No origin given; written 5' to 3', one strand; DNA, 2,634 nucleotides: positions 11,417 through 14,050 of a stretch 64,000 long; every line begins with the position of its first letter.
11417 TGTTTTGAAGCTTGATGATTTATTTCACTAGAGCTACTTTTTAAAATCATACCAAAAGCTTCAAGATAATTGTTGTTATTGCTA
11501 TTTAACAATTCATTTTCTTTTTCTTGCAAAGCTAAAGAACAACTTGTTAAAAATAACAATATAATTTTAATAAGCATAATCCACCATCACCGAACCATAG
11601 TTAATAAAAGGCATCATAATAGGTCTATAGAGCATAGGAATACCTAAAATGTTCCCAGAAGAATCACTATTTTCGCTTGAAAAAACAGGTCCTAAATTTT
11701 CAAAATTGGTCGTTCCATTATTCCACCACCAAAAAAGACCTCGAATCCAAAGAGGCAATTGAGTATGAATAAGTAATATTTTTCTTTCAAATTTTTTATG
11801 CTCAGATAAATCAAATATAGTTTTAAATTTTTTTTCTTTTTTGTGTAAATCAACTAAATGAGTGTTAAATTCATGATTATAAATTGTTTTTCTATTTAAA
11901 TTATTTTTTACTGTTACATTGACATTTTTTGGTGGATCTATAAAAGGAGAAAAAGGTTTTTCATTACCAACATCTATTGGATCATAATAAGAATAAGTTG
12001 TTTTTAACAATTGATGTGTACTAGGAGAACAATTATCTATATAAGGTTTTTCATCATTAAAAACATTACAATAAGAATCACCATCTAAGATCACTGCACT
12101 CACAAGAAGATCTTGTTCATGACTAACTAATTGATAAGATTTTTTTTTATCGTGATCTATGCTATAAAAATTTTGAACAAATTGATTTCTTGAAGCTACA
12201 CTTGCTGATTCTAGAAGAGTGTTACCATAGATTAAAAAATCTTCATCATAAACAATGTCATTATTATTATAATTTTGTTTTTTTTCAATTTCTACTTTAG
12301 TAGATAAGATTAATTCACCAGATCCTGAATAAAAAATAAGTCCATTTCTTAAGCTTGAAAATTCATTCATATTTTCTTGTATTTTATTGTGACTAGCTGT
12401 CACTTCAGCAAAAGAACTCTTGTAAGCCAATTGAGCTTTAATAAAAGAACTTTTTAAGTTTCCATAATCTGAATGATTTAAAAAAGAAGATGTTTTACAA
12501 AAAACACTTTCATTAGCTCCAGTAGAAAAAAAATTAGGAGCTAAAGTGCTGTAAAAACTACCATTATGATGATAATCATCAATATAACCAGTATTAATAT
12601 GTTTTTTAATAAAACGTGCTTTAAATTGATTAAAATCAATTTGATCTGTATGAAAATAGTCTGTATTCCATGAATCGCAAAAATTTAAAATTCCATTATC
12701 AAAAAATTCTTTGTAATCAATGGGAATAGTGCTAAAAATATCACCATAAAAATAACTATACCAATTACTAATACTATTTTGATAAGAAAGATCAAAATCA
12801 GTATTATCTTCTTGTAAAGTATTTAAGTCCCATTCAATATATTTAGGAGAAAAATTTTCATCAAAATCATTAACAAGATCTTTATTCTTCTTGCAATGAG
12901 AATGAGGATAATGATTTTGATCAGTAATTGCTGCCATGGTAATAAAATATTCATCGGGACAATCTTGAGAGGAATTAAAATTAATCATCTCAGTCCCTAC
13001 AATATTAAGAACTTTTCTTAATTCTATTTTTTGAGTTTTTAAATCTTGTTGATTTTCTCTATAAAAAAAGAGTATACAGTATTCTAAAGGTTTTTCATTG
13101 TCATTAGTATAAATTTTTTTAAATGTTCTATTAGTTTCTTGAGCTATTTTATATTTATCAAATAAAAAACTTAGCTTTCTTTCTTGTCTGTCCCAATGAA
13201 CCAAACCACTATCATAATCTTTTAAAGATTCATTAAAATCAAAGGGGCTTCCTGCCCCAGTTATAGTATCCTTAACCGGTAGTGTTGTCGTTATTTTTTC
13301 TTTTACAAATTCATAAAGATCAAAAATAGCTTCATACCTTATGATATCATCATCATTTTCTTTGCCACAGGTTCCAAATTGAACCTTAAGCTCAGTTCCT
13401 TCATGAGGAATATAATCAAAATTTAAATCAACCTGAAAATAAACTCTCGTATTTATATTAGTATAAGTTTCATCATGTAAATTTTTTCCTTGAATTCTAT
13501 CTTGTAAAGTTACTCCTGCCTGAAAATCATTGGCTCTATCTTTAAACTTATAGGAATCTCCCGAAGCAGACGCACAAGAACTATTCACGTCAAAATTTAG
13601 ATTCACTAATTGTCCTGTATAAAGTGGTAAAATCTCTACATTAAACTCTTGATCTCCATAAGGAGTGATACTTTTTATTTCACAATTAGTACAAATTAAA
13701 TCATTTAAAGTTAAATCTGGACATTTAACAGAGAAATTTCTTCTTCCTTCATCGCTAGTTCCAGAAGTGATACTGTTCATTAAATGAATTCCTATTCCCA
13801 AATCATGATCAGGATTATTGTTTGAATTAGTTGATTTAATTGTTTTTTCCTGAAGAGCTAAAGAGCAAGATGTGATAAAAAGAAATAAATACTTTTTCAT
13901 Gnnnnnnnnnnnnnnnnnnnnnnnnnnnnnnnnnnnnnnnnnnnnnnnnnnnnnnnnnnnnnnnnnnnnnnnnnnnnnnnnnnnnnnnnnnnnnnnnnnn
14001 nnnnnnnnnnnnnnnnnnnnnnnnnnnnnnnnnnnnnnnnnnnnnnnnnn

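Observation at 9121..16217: Operon of three large paralogous Cys-rich lipoproteins with no recognisable family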

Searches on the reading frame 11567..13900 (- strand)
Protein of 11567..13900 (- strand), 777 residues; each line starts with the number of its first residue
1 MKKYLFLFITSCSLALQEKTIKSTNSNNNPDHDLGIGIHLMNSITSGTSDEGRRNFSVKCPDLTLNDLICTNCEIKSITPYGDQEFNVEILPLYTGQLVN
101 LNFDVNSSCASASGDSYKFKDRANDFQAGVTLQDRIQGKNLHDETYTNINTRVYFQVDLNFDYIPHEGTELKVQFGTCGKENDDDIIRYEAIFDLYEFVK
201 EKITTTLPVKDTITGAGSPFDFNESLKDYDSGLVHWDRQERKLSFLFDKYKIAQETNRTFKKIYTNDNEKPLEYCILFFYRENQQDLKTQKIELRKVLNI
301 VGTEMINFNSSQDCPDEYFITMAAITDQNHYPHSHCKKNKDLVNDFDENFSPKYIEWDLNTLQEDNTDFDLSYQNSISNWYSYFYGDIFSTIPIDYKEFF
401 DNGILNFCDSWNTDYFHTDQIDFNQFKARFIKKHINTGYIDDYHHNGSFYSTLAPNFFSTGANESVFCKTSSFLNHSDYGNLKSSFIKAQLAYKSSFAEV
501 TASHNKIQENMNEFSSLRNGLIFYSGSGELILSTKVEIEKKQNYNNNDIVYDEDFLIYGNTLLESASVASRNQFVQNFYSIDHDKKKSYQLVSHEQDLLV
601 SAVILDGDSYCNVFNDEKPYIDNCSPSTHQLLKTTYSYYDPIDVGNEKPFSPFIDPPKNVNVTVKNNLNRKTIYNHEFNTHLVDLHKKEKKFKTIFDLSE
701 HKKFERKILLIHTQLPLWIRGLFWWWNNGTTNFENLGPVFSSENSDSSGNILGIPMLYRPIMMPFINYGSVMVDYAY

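Call 4: search_protein_families(library=pfam, proteins=[window:11567-13900:-], max_evalue=1)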
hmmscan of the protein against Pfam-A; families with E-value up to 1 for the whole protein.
window:11567-13900:- (777 aa): 1 family
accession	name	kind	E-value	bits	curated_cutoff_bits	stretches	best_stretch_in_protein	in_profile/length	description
PF02620.22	YceD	-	0.022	15.3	33.2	1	149-210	20-76/119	Large ribosomal RNA subunit accumulation protein YceD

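Call 5: search_protein_families(library=ncbifam, proteins=[window:11567-13900:-], max_evalue=1)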
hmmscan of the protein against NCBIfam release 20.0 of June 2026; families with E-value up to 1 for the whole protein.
window:11567-13900:- (777 aa): 0 families

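Call 37: search_protein_families(library=phrogs, proteins=[window:11567-13900:-], max_evalue=0.1)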
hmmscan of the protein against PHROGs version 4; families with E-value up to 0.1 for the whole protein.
window:11567-13900:- (777 aa): 0 families

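Call 38: search_protein_families(library=padloc, proteins=[window:11567-13900:-], max_evalue=0.1)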
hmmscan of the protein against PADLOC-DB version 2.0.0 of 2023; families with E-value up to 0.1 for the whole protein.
window:11567-13900:- (777 aa): 0 families

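Call 64: search_dna_similar(query=window:11567-13900:-, collection=plasmids, mode=protein, max_evalue=0.001, max_rows=5)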
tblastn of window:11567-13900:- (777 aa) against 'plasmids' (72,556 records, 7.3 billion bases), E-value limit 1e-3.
No match.

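Call 65: search_dna_similar(query=window:11567-13900:-, collection=phages, mode=protein, max_evalue=0.001, max_rows=5)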
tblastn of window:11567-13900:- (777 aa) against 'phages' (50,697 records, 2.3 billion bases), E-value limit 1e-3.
No match.
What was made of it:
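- Tried and rejected: tblastn against plasmids and phages (calls 64, 65).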

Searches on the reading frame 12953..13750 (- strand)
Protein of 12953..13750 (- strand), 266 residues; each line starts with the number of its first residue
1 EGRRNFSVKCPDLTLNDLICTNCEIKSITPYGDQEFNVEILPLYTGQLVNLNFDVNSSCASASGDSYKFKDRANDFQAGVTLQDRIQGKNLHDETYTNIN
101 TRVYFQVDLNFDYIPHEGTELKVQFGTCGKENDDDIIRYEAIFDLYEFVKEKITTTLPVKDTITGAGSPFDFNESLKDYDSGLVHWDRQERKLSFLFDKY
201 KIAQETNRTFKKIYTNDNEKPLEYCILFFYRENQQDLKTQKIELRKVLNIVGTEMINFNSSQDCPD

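Call 46: predict_structure(alignment_id=A2)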
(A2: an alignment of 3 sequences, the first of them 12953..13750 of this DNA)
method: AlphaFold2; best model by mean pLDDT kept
length: 266 residues; sequences in the alignment: 3
mean_pLDDT: 53.9   pTM: 0.42
mean pLDDT of the five models: 53.9, 53.2, 50.5, 48.5, 40.6
residues with pLDDT >= 90: 0; 70-90: 41; 50-70: 123; < 50: 102
segments of 3 or more residues with pLDDT < 50: 63-67, 69-100, 130-134, 147-155, 161-168, 206-221, 245-266
pLDDT, mean of each block of 10 residues (from residue 1): 61 81 80 71 63 73 45 41 31 31 57 57 63 54 53 44 39 53 61 62 49 36 62 65 49 30 35
secondary structure, 60 per line:
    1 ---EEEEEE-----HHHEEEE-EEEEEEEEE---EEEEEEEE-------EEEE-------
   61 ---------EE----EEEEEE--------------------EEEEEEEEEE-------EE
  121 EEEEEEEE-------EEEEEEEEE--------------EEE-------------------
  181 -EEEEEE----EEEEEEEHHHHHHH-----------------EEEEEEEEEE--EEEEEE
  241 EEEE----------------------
elements in order: E4-9 E18-21 E23-31 E35-42 E50-53 E76-81 E102-111 E119-128 E136-144 E159-161 E182-187 E192-198 H199-205 E223-232 E235-244
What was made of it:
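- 12953..13750 (-): N-terminal conserved region of B (residues 51-316). This is the sequence that was modelled. AlphaFold2 gave pLDDT 53.9 and an all-beta model (call 46).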

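Call 49: fold_search(model_id=the predicted structure, library=pdb)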
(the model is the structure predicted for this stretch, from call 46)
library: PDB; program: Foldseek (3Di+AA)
matches with E <= 10: 1669; with E <= 0.001: 1
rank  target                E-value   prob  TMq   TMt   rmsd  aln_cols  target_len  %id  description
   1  5hzv_A                3.3e-04  0.98  0.26  0.14  14.4       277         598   13  Crystal structure of the zona pellucida module of human endoglin/CD105 (released 2017-06-07)
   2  8yk4_A                5.4e-03  0.92  0.27  0.31  15.2       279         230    6  Structure of SARS-CoV-2 RBD and antibody NT-108 (released 2025-03-12)
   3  7zra_E                8.8e-03  0.97  0.22  0.41   9.1       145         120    5  Crystal structure of E.coli LexA in complex with nanobody NbSOS1(Nb14497) (released 2022-10-26)
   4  5gs0_D                1.0e-02  0.99  0.25  0.47   7.2       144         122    6  Crystal structure of the complex of TLR3 and bi-specific diabody (released 2016-10-12)
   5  6pcu_B                1.1e-02  0.84  0.26  0.29  16.2       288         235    8  VP8* of a G2P[4] human rotavirus in complex with scFv antibody 9 (released 2019-09-04)
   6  6djp_C                1.2e-02  0.98  0.25  0.49   8.5       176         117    8  Integrin alpha-v beta-8 in complex with the Fabs 8B8 and 68 (released 2018-07-25)
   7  7ri1_B                1.2e-02  0.97  0.22  0.41   8.8       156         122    6  Crystal structure of anti-HIV llama VHH antibody J3 in complex with HIV-1 C1086 gp120 (released 2022-03-30)
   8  7zra_F                1.2e-02  0.96  0.22  0.40   9.1       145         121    5  Crystal structure of E.coli LexA in complex with nanobody NbSOS1(Nb14497) (released 2022-10-26)
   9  7ur6_D                1.3e-02  0.95  0.22  0.40   9.7       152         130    6  Cryo-EM structure of SHIV-elicited, FP-directed Rhesus Fab RM6561.DH1021.14 in complex with stabilized HIV-1 Env Ce117 (released 2023-04-26)
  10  7nvm_N                1.4e-02  1.00  0.30  0.58   7.9       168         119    5  Human TRiC complex in closed state with nanobody Nb18, actin and PhLP2A bound (released 2022-03-02)
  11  3oai_A                1.4e-02  0.98  0.24  0.14   7.4       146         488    7  Crystal structure of the extra-cellular domain of human myelin protein zero (released 2011-12-21)
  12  9mlk_I                1.4e-02  0.98  0.24  0.45   7.5       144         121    7  Post-fusion HERV-K Envelope Protein in complex with Kenv-4 Fab (released 2025-07-30)
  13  9bth_H                1.4e-02  0.92  0.22  0.39  11.2       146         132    5  Rhesus Fab 42056-a.01 in complex with CAP256SU.wk34 RnS SOSIP Env (released 2025-06-11)
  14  4p94_B                1.4e-02  0.80  0.21  0.35  11.3       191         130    6  The crystal structure of the soluble domain of Sulfolobus acidocaldarius FlaF (residues 35-164) (released 2015-04-22)
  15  4zbh                  1.4e-02  0.72  0.19  0.31  11.3       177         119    7  THE CRYSTAL STRUCTURE OF THE SOLUBLE DOMAIN OF SULFOLOBUS ACIDOCALDARIUS FLAF (released 2015-04-29)
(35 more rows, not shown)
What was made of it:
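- On Ig-like, cadherin, VCBS, RHS or autotransporter adhesins: The Foldseek Ig-like matches are too weak to count (call 49).
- Closest known: Bacterial Ig-like. Same: Its best, though weak, fold matches are Ig-like sandwiches (calls 46, 49).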

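Call 74: find_homologous_proteins(query=A2, max_evalue=10)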
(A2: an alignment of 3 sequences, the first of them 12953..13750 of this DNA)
Query A2 (3 sequences): 2011 candidates shared short words with the query, none scored E <= 10.
